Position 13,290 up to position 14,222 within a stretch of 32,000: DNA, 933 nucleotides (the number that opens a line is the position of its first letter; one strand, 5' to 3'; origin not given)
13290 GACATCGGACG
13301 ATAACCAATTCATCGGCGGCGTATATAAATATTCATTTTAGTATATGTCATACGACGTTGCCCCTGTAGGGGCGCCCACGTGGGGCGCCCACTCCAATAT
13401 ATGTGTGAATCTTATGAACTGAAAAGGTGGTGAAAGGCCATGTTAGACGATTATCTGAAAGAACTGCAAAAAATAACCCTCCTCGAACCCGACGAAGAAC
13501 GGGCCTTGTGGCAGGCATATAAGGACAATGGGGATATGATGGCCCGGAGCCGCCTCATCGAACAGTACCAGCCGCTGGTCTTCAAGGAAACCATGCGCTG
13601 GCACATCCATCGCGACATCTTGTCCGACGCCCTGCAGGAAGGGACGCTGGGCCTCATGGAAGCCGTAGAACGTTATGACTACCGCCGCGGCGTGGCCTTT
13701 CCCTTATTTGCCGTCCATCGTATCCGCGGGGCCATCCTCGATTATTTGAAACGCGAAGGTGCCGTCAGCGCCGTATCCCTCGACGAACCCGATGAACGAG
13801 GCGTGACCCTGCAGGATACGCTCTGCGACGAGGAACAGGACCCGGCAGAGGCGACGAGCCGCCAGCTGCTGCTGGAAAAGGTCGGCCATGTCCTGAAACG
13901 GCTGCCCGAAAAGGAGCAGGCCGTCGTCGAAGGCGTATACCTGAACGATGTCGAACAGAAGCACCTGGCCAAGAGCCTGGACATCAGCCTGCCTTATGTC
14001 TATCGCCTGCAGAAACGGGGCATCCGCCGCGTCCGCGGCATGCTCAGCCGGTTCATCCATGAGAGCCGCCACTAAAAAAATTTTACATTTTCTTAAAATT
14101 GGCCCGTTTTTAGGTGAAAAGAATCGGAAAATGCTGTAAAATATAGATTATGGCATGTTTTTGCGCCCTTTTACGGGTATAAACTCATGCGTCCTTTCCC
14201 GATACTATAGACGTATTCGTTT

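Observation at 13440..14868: FliA/SigD-family sigma factor, putative single-pass anti-sigma and a sigma-28-type promoter embedded between tamB and bamA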

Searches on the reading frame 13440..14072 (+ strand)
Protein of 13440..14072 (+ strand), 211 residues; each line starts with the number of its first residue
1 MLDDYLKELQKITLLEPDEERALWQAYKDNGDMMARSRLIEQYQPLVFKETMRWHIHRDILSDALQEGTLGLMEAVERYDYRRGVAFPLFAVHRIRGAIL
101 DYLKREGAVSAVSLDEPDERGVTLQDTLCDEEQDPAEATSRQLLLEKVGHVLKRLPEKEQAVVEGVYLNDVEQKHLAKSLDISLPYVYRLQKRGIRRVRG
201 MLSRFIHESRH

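Call 3: search_protein_families(library=ncbifam, proteins=[window:13440-14072:+], max_evalue=0.01)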
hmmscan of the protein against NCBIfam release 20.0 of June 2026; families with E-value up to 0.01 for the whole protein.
window:13440-14072:+ (211 aa): 84 families (the best 25 are shown)
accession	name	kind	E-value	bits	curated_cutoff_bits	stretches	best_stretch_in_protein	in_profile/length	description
NF005644.0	PRK07408.1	subfamily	1.2e-25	90.6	261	2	21-107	14-101/258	RNA polymerase sigma factor SigF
TIGR02937.1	sigma70-ECF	superfamily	1.5e-25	89.7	42.9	1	35-200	2-163/165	sigma-70 family RNA polymerase sigma factor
NF004935.0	PRK06288.1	equivalog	3.9e-25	89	343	2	10-104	9-106/270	RNA polymerase sigma factor WhiG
TIGR02980.1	SigBFG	subfamily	8.3e-24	84.5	234.35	2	34-106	3-75/227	SigB/SigF/SigG family RNA polymerase sigma factor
TIGR02479.1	FliA_WhiG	subfamily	2.1e-23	83.2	189.6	2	40-111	2-76/224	FliA/WhiG family RNA polymerase sigma factor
NF005413.0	PRK06986.1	subfamily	3.6e-22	79.4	201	2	25-109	5-91/241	RNA polymerase sigma factor FliA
TIGR02392.1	rpoH_proteo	equivalog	7.4e-22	78.3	323.1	1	2-105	3-106/270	RNA polymerase sigma factor RpoH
NF005143.0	PRK06596.1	subfamily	1.1e-21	77.5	241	1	2-106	16-120/285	RNA polymerase factor sigma-32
NF004471.0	PRK05803.1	subfamily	2.1e-20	73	252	1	7-203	24-229/235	RNA polymerase sporulation sigma factor SigK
TIGR02394.1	rpoS_proteo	equivalog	9.6e-20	71.2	378.7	2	3-99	16-111/285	RNA polymerase sigma factor RpoS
TIGR02941.1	Sigma_B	equivalog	2.6e-19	69.7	315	2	19-104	14-99/255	RNA polymerase sigma factor SigB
NF006666.0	PRK09210.1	equivalog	5.8e-19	68.6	572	1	5-99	104-197/370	RNA polymerase sigma factor RpoD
NF005809.0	PRK07670.1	equivalog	1.4e-18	67.3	326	2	18-106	7-98/255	FliA/WhiG family RNA polymerase sigma factor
NF005693.0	PRK07500.1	equivalog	2.3e-18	66.4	315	1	11-106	17-112/289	RNA polymerase factor sigma-32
TIGR02846.1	spore_sigmaK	equivalog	4.6e-18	65.6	298.65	1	15-198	30-222/227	RNA polymerase sporulation sigma factor SigK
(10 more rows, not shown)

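Call 4: search_protein_families(library=pfam, proteins=[window:13440-14072:+], max_evalue=0.1)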
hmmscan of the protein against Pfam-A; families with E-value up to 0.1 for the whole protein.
window:13440-14072:+ (211 aa): 5 families
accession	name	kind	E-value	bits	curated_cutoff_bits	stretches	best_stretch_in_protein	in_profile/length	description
PF04542.20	Sigma70_r2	-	8.6e-15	54.7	24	1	39-107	1-69/71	Sigma-70 region 2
PF04545.22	Sigma70_r4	-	1.8e-08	34.2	24.1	1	151-199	1-49/50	Sigma-70, region 4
PF08281.18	Sigma70_r4_2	-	0.00084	19.4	25.7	1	146-196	2-52/54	Sigma-70, region 4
PF00140.25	Sigma70_r1_2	-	0.0012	19.3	22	1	2-23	3-24/34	Sigma-70 factor, region 1.2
PF07374.17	DUF1492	-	0.023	15.3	21.5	1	130-196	33-97/100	Protein of unknown function (DUF1492)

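Call 5: find_homologous_proteins(query=window:13440-14072:+, max_evalue=0.00001)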
Query window:13440-14072:+ (211 aa): 756 proteins with E <= 0.00001 among 1244 candidates; the best 120 are listed.
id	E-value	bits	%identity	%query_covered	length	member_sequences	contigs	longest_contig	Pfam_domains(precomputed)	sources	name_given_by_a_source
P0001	1.2e-131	455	99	100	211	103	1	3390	PF04545.23,PF04542.21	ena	-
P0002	6.7e-131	452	98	100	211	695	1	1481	PF04545.23,PF04542.21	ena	-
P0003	1.6e-130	451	99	100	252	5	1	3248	PF04545.23,PF04542.21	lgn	-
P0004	1.2e-113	396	90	100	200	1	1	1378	PF04545.23,PF04542.21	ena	-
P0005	3.6e-113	394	86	100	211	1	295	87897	PF04545.23,PF04542.21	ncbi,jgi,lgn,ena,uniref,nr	ncbi:sigma-70 family RNA polymerase sigma factor [Megasphaera sp.]|uniref:sigma-70 family RNA polyme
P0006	1.1e-112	393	85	100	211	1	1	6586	PF04545.23,PF04542.21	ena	-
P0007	1.2e-112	393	86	100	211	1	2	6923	PF04545.23,PF04542.21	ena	-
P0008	1.3e-112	393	86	100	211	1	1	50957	PF04545.23,PF04542.21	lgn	-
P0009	1.3e-112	393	86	100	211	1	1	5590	PF04545.23,PF04542.21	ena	-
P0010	1.3e-112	393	86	100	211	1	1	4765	PF04545.23,PF04542.21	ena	-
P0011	1.8e-112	392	86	100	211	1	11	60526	PF04545.23,PF04542.21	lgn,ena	-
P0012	2.3e-112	392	86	100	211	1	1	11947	PF04545.23,PF04542.21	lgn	-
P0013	2.6e-112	392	86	100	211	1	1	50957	PF04545.23,PF04542.21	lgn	-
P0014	2.7e-112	391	86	100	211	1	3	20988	PF04545.23,PF04542.21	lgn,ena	-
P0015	2.7e-112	391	86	100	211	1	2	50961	PF04545.23,PF04542.21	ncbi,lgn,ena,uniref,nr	ncbi:sigma-70 family RNA polymerase sigma factor [Megasphaera sp.]|uniref:sigma-70 family RNA polyme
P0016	3.1e-112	391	86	100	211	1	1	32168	PF04545.23,PF04542.21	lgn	-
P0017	3.1e-112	391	86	100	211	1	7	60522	PF04545.23,PF04542.21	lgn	-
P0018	3.3e-112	391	86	100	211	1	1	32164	PF04545.23,PF04542.21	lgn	-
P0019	4.9e-112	391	86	100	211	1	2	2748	PF04545.23,PF04542.21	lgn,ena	-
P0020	5.2e-112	391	85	100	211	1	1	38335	PF04545.23,PF04542.21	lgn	-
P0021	5.3e-112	390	86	100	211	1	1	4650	PF04545.23,PF04542.21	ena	-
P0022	6.1e-112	390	86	100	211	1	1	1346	PF04545.23,PF04542.21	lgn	-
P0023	6.2e-112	390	85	100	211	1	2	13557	PF04545.23,PF04542.21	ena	-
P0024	6.3e-112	390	86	100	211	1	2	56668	PF04545.23,PF04542.21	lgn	-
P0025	6.4e-112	390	86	100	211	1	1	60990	PF04545.23,PF04542.21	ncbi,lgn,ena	-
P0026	6.6e-112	390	86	100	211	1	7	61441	PF04545.23,PF04542.21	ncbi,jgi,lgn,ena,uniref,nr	ncbi:sigma-70 family RNA polymerase sigma factor [uncultured Megasphaera sp.]|uniref:sigma-70 family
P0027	6.7e-112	390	84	100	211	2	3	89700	PF04545.23,PF04542.21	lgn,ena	-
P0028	7.6e-112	390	86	100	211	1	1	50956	PF04545.23,PF04542.21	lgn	-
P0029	8.7e-112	390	85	100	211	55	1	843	PF04545.23,PF04542.21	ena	-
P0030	1.1e-111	389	86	100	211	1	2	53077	PF04545.23,PF04542.21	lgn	-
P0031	1.1e-111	389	86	100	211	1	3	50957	PF04545.23,PF04542.21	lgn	-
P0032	1.9e-111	389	86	100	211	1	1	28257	PF04545.23,PF04542.21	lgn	-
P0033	2.8e-111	388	84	100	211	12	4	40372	PF04545.23,PF04542.21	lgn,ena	-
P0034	3.1e-111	388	86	100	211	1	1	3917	PF04545.23,PF04542.21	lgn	-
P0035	4.2e-111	388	85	100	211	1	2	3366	PF04545.23,PF04542.21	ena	-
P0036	5.2e-111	387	84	100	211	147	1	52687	PF04545.23,PF04542.21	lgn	-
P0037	5.7e-111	387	84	100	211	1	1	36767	PF04545.23,PF04542.21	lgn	-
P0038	7.7e-111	387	86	98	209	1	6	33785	PF04545.23,PF04542.21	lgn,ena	-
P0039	1.0e-110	386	98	86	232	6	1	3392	PF04542.21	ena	-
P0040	1.4e-110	386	84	100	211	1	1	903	PF04545.23,PF04542.21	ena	-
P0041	1.8e-110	385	84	100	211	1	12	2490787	PF04545.23,PF04542.21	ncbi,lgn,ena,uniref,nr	ncbi:sigma-70 family RNA polymerase sigma factor [Megasphaera sp.]|uniref:sigma-70 family RNA polyme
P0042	2.4e-110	385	84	100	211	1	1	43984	PF04545.23,PF04542.21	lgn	-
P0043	3.7e-110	384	86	98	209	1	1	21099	PF04545.23,PF04542.21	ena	-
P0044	3.9e-110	384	86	98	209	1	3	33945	PF04545.23,PF04542.21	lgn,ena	-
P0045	8.7e-110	383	83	100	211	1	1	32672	PF04545.23,PF04542.21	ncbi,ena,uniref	ncbi:MAG: sigma-70 family RNA polymerase sigma factor [Megasphaera sp.]|uniref:sigma-70 family RNA p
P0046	1.2e-109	383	85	100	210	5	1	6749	PF04545.23,PF04542.21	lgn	-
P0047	1.2e-109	383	83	100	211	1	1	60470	PF04545.23,PF04542.21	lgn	-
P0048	1.3e-109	383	83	100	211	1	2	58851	PF04545.23,PF04542.21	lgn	-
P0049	1.1e-108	380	83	100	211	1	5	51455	PF04545.23,PF04542.21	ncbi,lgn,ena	-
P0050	1.4e-108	379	98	84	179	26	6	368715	PF04545.23,PF04542.21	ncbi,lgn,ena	-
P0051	2.4e-108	379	83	100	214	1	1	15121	PF04545.23,PF04542.21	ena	-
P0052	2.0e-107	376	86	95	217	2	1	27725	PF04545.23,PF04542.21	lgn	-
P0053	9.2e-99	347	94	80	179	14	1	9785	PF04542.21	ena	-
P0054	2.7e-98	346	77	100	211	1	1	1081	PF04545.23,PF04542.21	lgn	-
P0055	4.9e-98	345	99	75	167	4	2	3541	PF04542.21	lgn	-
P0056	3.4e-96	339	72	100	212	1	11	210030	PF04545.23,PF00140.26,PF04542.21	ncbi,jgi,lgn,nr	ncbi:MAG: sigma-70 family RNA polymerase sigma factor [Megasphaera sp.]|jgi:RNA polymerase sporulati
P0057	4.5e-96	338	99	75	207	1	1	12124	PF04542.21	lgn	-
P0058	1.5e-95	337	85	87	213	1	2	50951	PF04542.21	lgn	-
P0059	9.1e-94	331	74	100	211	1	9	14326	PF04545.23,PF04542.21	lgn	-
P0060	1.2e-93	331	70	100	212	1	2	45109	PF04545.23,PF00140.26,PF04542.21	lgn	-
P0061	3.7e-93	329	71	100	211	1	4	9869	PF04545.23,PF04542.21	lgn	-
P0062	3.9e-93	329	77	100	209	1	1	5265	PF04545.23,PF04542.21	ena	-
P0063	8.6e-93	328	69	100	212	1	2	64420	PF04545.23,PF04542.21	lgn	-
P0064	1.2e-92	327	69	100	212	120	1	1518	PF04545.23,PF04542.21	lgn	-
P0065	2.9e-92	326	72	100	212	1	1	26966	PF04545.23,PF04542.21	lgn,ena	-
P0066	3.9e-92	326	71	100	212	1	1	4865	PF04545.23,PF04542.21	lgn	-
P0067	5.6e-92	325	71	100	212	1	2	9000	PF04545.23,PF04542.21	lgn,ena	-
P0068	8.2e-92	325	68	100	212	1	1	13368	PF04545.23,PF04542.21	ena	-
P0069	9.6e-92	324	71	100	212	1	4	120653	PF04545.23,PF04542.21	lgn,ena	-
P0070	1.0e-91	324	71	100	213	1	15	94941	PF04545.23,PF00140.26,PF04542.21,PF08281.19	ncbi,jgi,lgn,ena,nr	ncbi:MAG: sigma-70 family RNA polymerase sigma factor [Megasphaera sp.]|jgi:RNA polymerase sporulati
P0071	1.2e-91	324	70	100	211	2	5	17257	PF04545.23,PF04542.21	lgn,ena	-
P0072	1.2e-91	324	71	100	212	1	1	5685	PF04545.23,PF04542.21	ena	-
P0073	1.4e-91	324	71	100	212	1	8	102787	PF04545.23,PF04542.21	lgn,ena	-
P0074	1.8e-91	324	71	100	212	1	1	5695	PF04545.23,PF04542.21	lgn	-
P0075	1.8e-91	323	73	100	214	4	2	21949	PF04545.23,PF04542.21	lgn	-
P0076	2.1e-91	323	68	100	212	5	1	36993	PF04545.23,PF04542.21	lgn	-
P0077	2.1e-91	323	71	100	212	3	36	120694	PF04545.23,PF04542.21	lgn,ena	-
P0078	2.2e-91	323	71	100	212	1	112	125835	PF04545.23,PF04542.21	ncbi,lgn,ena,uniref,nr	ncbi:RNA polymerase subunit sigma-70 [Megasphaera sp. AM44-1BH]|uniref:sigma-70 family RNA polymeras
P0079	2.2e-91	323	71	100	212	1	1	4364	PF04545.23,PF04542.21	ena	-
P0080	2.8e-91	323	71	100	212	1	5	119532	PF04545.23,PF04542.21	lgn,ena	-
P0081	2.8e-91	323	71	100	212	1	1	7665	PF04545.23,PF04542.21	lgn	-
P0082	2.9e-91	323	71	100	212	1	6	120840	PF04545.23,PF04542.21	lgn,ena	-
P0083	3.0e-91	323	71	100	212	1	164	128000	PF04545.23,PF04542.21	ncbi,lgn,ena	-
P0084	3.9e-91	322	71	100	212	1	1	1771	PF04545.23,PF04542.21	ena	-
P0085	4.1e-91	322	70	100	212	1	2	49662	PF04545.23,PF04542.21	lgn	-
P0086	4.2e-91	322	70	100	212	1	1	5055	PF04545.23,PF04542.21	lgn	-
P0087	5.4e-91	322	71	100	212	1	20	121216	PF04545.23,PF04542.21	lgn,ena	-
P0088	5.4e-91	322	71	100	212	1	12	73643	PF04545.23,PF04542.21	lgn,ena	-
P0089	5.4e-91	322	70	100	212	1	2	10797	PF04545.23,PF04542.21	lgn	-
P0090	5.4e-91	322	68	100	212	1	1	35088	PF04545.23,PF04542.21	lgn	-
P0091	5.9e-91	322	70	100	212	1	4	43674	PF04545.23,PF04542.21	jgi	jgi:RNA polymerase sporulation-specific sigma factor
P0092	6.0e-91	322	71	100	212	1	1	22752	PF04545.23,PF04542.21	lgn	-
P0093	6.2e-91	322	71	100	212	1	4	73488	PF04545.23,PF04542.21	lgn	-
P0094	6.5e-91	322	70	100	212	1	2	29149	PF04545.23,PF04542.21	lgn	-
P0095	7.3e-91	321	70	100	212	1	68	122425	PF04545.23,PF04542.21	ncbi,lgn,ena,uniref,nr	ncbi:sigma-70 family RNA polymerase sigma factor [uncultured Megasphaera sp.]|uniref:sigma-70 family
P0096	7.5e-91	321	71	100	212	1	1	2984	PF04545.23,PF04542.21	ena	-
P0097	8.0e-91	321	70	100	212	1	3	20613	PF04545.23,PF04542.21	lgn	-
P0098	8.2e-91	321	71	100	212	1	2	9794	PF04545.23,PF04542.21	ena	-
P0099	8.3e-91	321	71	100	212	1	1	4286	PF04545.23,PF04542.21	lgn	-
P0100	8.4e-91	321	71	100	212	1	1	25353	PF04545.23,PF04542.21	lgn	-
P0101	8.5e-91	321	70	100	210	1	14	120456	PF04545.23,PF04542.21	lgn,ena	-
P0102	1.0e-90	321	71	100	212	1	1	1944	PF04545.23,PF04542.21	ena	-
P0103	1.1e-90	321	71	100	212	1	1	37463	PF04545.23,PF04542.21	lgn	-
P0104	1.1e-90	321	71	100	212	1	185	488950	PF04545.23,PF04542.21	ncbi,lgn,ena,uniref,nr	ncbi:sigma-70 family RNA polymerase sigma factor [uncultured Megasphaera sp.]|uniref:sigma-70 family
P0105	1.1e-90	321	70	100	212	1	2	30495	PF04545.23,PF04542.21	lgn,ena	-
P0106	1.1e-90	321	71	100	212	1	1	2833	PF04545.23,PF04542.21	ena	-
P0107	1.1e-90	321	68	100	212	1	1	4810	PF04545.23,PF04542.21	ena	-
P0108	1.1e-90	321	71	100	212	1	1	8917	PF04545.23,PF04542.21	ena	-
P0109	1.1e-90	321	70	100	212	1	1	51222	PF04545.23,PF04542.21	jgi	jgi:RNA polymerase sporulation-specific sigma factor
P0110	1.1e-90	321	70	100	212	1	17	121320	PF04545.23,PF04542.21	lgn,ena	-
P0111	1.2e-90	321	92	76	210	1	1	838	PF04542.21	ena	-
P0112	1.2e-90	321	70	100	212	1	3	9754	PF04545.23,PF04542.21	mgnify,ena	mgnify:FL=1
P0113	1.2e-90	321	70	100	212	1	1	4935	PF04545.23,PF04542.21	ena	-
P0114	1.3e-90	321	70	100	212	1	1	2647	PF04545.23,PF04542.21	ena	-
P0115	1.3e-90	321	70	100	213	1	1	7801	PF04545.23,PF04542.21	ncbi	-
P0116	1.4e-90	321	70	100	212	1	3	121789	PF04545.23,PF04542.21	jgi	jgi:RNA polymerase sporulation-specific sigma factor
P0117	1.4e-90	321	70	100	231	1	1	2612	PF04545.23,PF04542.21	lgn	-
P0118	1.5e-90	320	70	100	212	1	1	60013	PF04545.23,PF04542.21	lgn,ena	-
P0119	1.5e-90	320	71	100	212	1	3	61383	PF04545.23,PF04542.21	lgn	-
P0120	1.5e-90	320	70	100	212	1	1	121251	PF04545.23,PF04542.21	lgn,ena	-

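Call 14: search_protein_representatives(protein=window:13440-14072:+)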
Query: 211 residues. Proteins with E-value up to 0.001 (for the whole library): 28458; up to 1e-10: 1024; up to 1e-30: 42. The best 150 are listed.
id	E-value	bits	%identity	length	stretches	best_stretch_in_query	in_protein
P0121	4.9e-62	225.7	52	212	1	3-207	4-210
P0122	7.8e-59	215.3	52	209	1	1-209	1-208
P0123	1.7e-55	204.4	52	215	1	2-208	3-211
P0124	1.8e-55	204.3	47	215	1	4-207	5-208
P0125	7.1e-55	202.3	96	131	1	112-211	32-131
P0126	3.4e-51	190.3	49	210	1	2-206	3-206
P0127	9.3e-51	188.9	50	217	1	1-206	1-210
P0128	2.4e-48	181.0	45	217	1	1-210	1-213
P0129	2.7e-47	177.6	44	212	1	1-208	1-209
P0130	3.6e-45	170.7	45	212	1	13-208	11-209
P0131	6.5e-44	166.6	46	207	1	2-208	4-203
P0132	1.2e-42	162.4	42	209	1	1-209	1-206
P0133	1.2e-42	162.4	58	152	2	1-105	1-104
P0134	5.2e-42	160.3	44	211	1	1-203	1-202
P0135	1.6e-41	158.7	45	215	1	1-204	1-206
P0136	9.7e-41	156.2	39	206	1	1-208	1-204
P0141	3.5e-39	151.1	42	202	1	1-204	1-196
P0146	3.6e-38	147.8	39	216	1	2-210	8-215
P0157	4.6e-32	127.9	35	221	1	2-210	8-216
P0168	9.6e-30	120.3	32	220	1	4-208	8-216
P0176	2.1e-27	112.6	34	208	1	2-203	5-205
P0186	1.3e-24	103.6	38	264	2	18-106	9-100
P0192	2.8e-22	95.9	31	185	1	16-202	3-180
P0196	1.5e-20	90.3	36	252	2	21-105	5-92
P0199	6.1e-20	88.3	37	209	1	6-202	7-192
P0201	1.5e-19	87.1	37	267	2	22-116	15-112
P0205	6.6e-19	84.9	33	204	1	3-203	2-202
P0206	8.5e-19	84.6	35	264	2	20-104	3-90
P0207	9.1e-19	84.5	34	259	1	15-203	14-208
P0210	1.9e-18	83.4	37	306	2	21-106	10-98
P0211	2.9e-18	82.8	35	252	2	23-106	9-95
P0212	5.4e-18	81.9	38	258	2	21-104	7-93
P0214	1.1e-17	80.9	32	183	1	16-203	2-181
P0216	1.9e-17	80.2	38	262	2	21-104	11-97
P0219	5.6e-17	78.6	35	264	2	15-110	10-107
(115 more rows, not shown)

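Call 18: find_related_loci(query=A2, collection=genome_contigs, flank=7000)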
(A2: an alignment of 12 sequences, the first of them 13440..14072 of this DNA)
Query A2 (211 aa) in genome_contigs; peptide patterns used: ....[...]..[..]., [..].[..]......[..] (x = any residue, [..] = any of these).
591 stretches matched a pattern; 558 encode a relative of the query (tblastn E <= 1e-3); the best 80 are kept; 80 distinct loci.
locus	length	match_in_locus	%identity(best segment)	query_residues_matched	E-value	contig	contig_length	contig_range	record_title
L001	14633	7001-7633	95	1-211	5e-133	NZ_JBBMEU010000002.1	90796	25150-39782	Megasphaera intestinihominis strain CLA-AA-H81 CLAAAH81_contig_2_length_90796, whole genome shotgun sequence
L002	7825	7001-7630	95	1-210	2e-132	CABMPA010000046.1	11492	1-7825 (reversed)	MAG: uncultured Megasphaera sp. isolate MGYG-HGUT-02555 genome assembly, contig: GUT_GENOME148816_46, whole genome shotg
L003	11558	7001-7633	93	1-211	5e-131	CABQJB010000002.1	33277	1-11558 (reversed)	MAG TPA_asm: uncultured Megasphaera sp. isolate MGYG-HGUT-00612 genome assembly, contig: GUT_GENOME018684_2, whole genom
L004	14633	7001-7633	93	1-211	2e-130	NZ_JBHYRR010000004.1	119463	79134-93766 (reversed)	Megasphaera sp. WILCCON 0056 NODE_4_length_119463_cov_529.997680, whole genome shotgun sequence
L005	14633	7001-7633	92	1-211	8e-130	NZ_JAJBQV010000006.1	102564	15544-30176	Megasphaera elsdenii strain MSK.21.52 IFLJIGJF_6, whole genome shotgun sequence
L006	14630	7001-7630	86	1-210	9e-120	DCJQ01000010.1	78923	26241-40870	MAG TPA_asm: Megasphaera sp. UBA1696 UBA1696_contig_1158, whole genome shotgun sequence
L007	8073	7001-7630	84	1-210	9e-118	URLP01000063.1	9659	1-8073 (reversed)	uncultured Megasphaera sp. isolate UMGS1114 genome assembly, contig: NODE_1287_length_9659_cov_2.31914, whole genome sho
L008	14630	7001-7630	83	1-210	2e-117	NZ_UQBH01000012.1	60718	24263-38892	Uncultured Megasphaera sp. isolate UMGS111, whole genome shotgun sequence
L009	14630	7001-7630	84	1-210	2e-117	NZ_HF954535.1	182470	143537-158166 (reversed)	Megasphaera massiliensis strain NP3, whole genome shotgun sequence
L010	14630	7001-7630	72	1-210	7e-102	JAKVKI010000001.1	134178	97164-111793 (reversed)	MAG: Megasphaera sp. isolate UW_MP_MEG1_1 Ga0455793_000044, whole genome shotgun sequence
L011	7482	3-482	97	52-211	4e-101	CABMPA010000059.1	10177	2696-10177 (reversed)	MAG: uncultured Megasphaera sp. isolate MGYG-HGUT-02555 genome assembly, contig: GUT_GENOME148816_59, whole genome shotg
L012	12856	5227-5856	71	1-210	2e-98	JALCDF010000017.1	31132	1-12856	MAG: Megasphaera sp. isolate UW_MP_MEG3_1 Ga0455799_000345, whole genome shotgun sequence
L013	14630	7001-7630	71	1-210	5e-98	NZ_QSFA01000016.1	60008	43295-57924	Megasphaera sp. AM44-1BH AM44-1BH.Scaf16, whole genome shotgun sequence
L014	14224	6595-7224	68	1-210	9e-97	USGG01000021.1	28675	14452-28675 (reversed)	uncultured Megasphaera sp. isolate UMGS1693 genome assembly, contig: NODE_1225_length_28675_cov_4.086653, whole genome s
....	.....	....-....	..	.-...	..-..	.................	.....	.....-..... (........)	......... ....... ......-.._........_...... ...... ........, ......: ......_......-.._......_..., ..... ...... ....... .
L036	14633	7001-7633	53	1-208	1e-68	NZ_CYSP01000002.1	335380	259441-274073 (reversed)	Propionispora sp. 2/2-37 isolate 2/2, whole genome shotgun sequence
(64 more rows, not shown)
